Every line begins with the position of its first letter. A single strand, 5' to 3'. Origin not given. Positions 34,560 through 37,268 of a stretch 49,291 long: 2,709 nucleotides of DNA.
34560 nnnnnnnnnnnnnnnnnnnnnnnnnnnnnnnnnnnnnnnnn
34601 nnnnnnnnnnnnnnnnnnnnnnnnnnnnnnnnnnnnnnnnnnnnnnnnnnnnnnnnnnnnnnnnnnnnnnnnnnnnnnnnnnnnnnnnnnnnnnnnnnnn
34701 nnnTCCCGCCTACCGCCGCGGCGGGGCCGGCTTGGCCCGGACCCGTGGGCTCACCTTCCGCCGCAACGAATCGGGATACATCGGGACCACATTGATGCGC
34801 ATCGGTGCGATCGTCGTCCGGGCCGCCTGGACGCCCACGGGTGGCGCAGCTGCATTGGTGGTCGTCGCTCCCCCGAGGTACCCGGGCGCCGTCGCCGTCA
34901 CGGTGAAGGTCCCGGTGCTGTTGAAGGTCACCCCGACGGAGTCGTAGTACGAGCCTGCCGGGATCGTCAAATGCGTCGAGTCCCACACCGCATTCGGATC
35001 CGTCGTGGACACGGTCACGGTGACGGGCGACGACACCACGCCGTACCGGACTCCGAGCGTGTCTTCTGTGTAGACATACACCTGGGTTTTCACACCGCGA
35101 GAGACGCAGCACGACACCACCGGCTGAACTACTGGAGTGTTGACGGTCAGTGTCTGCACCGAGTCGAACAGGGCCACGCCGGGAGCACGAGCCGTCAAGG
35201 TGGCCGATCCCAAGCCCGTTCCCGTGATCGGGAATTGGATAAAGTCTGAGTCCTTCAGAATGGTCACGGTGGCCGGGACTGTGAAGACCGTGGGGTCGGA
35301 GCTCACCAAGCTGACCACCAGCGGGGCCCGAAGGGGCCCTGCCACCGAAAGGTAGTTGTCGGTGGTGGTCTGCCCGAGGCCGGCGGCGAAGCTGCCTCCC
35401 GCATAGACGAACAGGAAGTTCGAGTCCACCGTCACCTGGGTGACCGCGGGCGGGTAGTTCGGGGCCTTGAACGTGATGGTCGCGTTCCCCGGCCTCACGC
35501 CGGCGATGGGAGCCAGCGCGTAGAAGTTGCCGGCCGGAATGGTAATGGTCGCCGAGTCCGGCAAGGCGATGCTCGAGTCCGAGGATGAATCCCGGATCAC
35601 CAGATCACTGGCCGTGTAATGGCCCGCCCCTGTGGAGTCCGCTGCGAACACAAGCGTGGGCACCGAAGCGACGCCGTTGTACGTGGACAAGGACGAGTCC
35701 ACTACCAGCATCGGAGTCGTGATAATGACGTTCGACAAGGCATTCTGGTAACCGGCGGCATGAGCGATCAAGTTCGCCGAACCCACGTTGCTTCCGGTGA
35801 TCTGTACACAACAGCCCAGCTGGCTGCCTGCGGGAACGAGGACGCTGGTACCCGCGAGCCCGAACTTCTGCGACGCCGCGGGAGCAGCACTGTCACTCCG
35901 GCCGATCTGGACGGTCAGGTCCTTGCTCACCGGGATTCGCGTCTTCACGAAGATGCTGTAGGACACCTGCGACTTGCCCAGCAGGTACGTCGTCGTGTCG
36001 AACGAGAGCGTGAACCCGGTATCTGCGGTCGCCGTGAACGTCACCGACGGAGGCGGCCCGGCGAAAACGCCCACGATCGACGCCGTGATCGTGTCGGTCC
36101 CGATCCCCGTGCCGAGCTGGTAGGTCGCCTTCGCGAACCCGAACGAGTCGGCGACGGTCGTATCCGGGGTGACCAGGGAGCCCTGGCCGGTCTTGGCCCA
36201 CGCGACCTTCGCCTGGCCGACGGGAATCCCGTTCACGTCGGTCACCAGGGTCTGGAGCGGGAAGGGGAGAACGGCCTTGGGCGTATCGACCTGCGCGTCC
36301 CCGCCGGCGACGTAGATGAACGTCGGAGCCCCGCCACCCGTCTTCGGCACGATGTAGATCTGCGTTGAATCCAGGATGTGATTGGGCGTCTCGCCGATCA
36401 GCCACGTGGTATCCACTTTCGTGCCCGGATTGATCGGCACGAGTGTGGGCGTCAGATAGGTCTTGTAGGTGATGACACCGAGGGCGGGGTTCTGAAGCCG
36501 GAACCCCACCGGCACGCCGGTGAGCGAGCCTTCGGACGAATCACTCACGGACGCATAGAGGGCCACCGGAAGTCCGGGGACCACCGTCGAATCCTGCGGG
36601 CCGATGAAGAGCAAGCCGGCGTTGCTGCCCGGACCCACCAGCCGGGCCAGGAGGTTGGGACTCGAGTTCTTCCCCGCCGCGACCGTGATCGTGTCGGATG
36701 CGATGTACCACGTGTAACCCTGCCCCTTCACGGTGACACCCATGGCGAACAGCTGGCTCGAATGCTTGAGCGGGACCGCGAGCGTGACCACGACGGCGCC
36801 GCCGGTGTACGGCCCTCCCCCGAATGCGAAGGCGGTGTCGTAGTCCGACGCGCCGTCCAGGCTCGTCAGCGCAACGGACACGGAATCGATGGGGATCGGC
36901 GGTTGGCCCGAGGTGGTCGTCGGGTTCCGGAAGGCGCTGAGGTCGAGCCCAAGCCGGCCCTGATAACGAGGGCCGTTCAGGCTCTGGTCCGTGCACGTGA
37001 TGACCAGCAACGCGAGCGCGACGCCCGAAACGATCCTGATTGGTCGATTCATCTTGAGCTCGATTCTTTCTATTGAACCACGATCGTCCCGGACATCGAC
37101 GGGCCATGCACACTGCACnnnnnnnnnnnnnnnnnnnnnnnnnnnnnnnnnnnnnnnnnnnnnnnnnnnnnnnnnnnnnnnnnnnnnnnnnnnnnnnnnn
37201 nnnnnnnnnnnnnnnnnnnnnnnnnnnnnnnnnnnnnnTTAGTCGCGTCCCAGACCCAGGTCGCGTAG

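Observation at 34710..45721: Five-gene surface operon: TPR/CsgG-like lipoprotein, OM barrel, Lys-tail protein and two giant Ig-repeat proteins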

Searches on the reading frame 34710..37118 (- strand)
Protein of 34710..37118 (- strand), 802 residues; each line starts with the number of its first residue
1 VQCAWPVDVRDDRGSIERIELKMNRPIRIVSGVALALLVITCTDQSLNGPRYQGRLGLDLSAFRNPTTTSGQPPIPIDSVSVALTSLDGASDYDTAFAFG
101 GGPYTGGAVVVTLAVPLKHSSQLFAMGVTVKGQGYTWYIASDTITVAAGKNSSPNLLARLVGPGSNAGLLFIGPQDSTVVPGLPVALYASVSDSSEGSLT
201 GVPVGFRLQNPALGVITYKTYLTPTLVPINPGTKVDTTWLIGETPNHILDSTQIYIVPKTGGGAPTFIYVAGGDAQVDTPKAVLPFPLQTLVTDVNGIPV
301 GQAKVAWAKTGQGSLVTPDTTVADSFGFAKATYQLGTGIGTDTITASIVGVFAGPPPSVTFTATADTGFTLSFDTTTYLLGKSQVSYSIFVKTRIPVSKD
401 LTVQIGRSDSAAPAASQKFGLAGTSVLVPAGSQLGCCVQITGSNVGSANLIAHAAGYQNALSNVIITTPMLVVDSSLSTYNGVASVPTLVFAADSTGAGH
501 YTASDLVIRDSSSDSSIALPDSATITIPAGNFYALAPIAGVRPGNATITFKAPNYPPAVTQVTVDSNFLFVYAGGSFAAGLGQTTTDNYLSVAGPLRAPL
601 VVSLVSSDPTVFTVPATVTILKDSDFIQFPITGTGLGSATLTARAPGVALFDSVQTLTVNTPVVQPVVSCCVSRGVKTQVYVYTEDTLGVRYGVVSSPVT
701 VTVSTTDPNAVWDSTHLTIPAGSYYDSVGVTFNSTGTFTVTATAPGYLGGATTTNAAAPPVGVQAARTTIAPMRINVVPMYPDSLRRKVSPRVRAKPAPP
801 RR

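Call 4: search_protein_families(library=pfam, proteins=[window:34710-37118:-], max_evalue=0.1)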
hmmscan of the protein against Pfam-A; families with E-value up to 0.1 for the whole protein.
window:34710-37118:- (802 aa): 2 families
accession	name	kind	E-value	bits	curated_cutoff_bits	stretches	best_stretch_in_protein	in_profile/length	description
PF02369.22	Big_1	-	0.00022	21.7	34.9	1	288-361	21-92/93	Bacterial Ig-like domain (group 1)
PF08308.17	PEGA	-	0.081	13.3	20.8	0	535-567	24-58/71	PEGA domain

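Call 5: search_protein_families(library=ncbifam, proteins=[window:34710-37118:-], max_evalue=0.1)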
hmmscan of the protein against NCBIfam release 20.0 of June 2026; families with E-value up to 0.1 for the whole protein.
window:34710-37118:- (802 aa): 0 families
